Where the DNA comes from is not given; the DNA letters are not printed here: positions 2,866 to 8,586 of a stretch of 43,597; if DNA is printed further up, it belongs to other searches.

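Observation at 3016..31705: Non-canonical PUFA-synthase-like / type I PKS (+NRPS remnant) secondary-lipid gene cluster with built-in PPTase and dedicated efflux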

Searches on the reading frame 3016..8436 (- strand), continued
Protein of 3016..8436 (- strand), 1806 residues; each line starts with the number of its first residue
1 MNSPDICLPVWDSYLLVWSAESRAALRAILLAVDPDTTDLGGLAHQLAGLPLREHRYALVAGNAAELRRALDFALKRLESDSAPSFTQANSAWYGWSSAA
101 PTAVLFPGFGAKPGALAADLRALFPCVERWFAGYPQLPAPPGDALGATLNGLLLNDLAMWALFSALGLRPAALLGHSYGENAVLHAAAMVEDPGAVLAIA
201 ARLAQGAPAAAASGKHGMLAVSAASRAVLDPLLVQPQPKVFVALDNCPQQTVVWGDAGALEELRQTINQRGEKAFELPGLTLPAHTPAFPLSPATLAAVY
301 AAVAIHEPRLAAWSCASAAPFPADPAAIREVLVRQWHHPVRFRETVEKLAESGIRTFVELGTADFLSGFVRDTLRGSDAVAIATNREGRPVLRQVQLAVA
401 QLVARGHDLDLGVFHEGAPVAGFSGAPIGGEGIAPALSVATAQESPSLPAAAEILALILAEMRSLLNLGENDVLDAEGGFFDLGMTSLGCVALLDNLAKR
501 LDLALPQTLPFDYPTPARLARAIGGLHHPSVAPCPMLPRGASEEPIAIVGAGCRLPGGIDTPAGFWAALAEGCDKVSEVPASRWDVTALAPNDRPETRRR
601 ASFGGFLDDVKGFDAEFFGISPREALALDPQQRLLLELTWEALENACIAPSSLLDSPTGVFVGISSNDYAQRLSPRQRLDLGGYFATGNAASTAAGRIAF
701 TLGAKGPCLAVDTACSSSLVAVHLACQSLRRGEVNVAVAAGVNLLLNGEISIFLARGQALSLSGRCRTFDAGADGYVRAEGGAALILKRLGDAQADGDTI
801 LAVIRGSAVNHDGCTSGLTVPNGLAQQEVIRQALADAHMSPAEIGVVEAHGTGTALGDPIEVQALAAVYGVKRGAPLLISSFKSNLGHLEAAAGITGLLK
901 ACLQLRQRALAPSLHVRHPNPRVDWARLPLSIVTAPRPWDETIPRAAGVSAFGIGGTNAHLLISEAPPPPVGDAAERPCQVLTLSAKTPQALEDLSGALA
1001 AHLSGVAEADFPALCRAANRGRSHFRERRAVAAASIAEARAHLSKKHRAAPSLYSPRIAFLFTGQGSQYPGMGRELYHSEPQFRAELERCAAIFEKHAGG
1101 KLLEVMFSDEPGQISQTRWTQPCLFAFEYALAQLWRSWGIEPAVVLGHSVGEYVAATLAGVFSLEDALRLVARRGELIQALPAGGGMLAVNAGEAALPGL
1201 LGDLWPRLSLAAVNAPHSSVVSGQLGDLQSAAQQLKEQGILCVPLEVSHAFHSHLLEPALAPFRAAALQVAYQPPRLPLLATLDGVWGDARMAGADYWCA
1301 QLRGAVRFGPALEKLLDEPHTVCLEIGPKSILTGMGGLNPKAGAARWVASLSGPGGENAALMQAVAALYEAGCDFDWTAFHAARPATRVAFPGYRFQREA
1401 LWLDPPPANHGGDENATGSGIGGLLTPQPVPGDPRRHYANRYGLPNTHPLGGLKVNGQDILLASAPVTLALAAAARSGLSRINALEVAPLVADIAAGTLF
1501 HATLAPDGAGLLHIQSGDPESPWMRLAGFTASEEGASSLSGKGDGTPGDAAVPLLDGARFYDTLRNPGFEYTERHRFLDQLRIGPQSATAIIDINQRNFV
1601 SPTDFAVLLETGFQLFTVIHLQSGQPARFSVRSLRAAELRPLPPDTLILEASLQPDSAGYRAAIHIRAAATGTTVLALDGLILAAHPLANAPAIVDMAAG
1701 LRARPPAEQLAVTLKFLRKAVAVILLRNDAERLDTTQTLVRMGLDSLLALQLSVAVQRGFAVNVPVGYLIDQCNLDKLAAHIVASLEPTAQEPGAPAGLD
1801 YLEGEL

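Call 66: search_protein_families(library=pfam, proteins=[L112:7427-18166:+, L112:2723-3970:-, L112:3967-4737:-, L112:4799-5821:-, L112:5972-6502:-, L112:1636-2685:+], max_evalue=0.001)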
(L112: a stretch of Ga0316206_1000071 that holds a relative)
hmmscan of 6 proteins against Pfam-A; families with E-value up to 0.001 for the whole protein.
L112:7427-18166:+ (3579 aa): 18 families
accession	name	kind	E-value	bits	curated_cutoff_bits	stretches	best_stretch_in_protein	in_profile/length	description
PF00501.34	AMP-binding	-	2e-137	458.5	29.9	2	2965-3317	5-384/384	AMP-binding enzyme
PF00668.25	Condensation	-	5.3e-107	358.8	30.6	1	2485-2937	5-455/456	Condensation domain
PF00109.32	ketoacyl-synt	-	5.2e-99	331.4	20.8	1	695-943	2-252/252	Beta-ketoacyl synthase, N-terminal domain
PF00698.26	Acyl_transf_1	-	2.8e-55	188.5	32.7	1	1231-1546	2-316/319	Acyl transferase domain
PF08659.16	KR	-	2.3e-49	168.2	22.6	1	2108-2300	1-179/180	KR domain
PF02801.28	Ketoacyl-synt_C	-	5.8e-46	155.8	20.8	1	951-1067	1-117/119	Beta-ketoacyl synthase, C-terminal domain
PF00550.31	PP-binding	-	4.9e-39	132.9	20.8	3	3476-3539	2-67/67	Phosphopantetheine attachment site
PF14765.12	PS-DH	-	1.2e-27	96.9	23.7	1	1730-1882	6-161/166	Polyketide synthase dehydratase N-terminal domain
PF21089.3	PKS_DH_N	-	3.6e-19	69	27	1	1596-1700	1-103/103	Polyketide synthase dehydratase domain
PF16197.11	KAsynt_C_assoc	-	7e-17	62.3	33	1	1072-1189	2-107/111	Ketoacyl-synthetase C-terminal extension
PF22621.2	CurL-like_PKS_C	-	4.5e-15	55.8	27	1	1141-1204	1-64/64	CurL-like, PKS C-terminal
PF23024.1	AMP-dom_DIP2-like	-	3.5e-13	50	27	1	459-573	2-108/110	Disco-interacting protein 2-like, AMP domain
PF13193.12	AMP-binding_C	-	2.9e-11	44.6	24.5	1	3378-3449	1-76/76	AMP-binding enzyme C-terminal domain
PF23297.2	ACP_SdgA_C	-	6.7e-07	29.8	27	1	2402-2474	19-91/95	Highly reducing polyketide synthase sdgA, C-terminal ACP domain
PF00106.31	adh_short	-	1.4e-06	28.4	26.6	1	2111-2286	4-165/195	short chain dehydrogenase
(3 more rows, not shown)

L112:2723-3970:- (415 aa): 2 families
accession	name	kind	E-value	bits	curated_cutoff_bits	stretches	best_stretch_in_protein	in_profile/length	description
PF13343.11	SBP_bac_6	-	8e-10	39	24.6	1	99-254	19-164/245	Bacterial extracellular solute-binding protein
PF13416.11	SBP_bac_8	-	5.1e-09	36.8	27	1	66-352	11-265/279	Bacterial extracellular solute-binding protein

L112:3967-4737:- (256 aa): 2 families
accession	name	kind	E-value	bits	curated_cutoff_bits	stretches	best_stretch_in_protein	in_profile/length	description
PF01648.25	ACPS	-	6.6e-14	52.3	25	1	111-198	2-94/111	4'-phosphopantetheinyl transferase superfamily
PF22624.1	AASDHPPT_N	-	2.3e-08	34.6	27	1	30-103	15-94/100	4'-phosphopantetheinyl transferase, N-terminal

L112:4799-5821:- (340 aa): 1 family
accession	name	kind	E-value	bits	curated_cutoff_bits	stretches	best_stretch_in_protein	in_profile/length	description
PF04338.18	DUF481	-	3.7e-22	79.8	21.1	1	126-340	2-210/210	Protein of unknown function, DUF481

L112:5972-6502:- (176 aa): 1 family
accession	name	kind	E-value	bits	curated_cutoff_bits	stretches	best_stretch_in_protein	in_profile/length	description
PF05128.17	DUF697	-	5.6e-12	46.1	27.7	1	13-152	16-158/162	Domain of unknown function (DUF697)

L112:1636-2685:+ (349 aa): 1 family
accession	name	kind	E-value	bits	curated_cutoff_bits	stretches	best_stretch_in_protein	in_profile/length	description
PF01145.31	Band_7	-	3.8e-22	79.6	23.6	1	55-228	2-174/176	SPFH domain / Band 7 family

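Call 72: find_encoding_contigs(protein=P0030, flank=10000, max_places=3)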
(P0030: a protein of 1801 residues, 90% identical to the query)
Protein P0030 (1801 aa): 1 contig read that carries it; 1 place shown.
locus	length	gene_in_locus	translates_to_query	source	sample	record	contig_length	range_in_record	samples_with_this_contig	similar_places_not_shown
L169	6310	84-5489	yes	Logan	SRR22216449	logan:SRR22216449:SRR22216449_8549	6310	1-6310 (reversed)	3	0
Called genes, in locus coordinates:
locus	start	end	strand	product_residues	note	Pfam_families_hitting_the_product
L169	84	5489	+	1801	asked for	PF00698:Acyl_transf_1, PF00550:PP-binding, PF00109:ketoacyl-synt, PF02801:Ketoacyl-synt_C, PF16197:KAsynt_C_assoc, PF22621:CurL-like_PKS_C, PF00698:Acyl_transf_1, PF00550:PP-binding, +2 more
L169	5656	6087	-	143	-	-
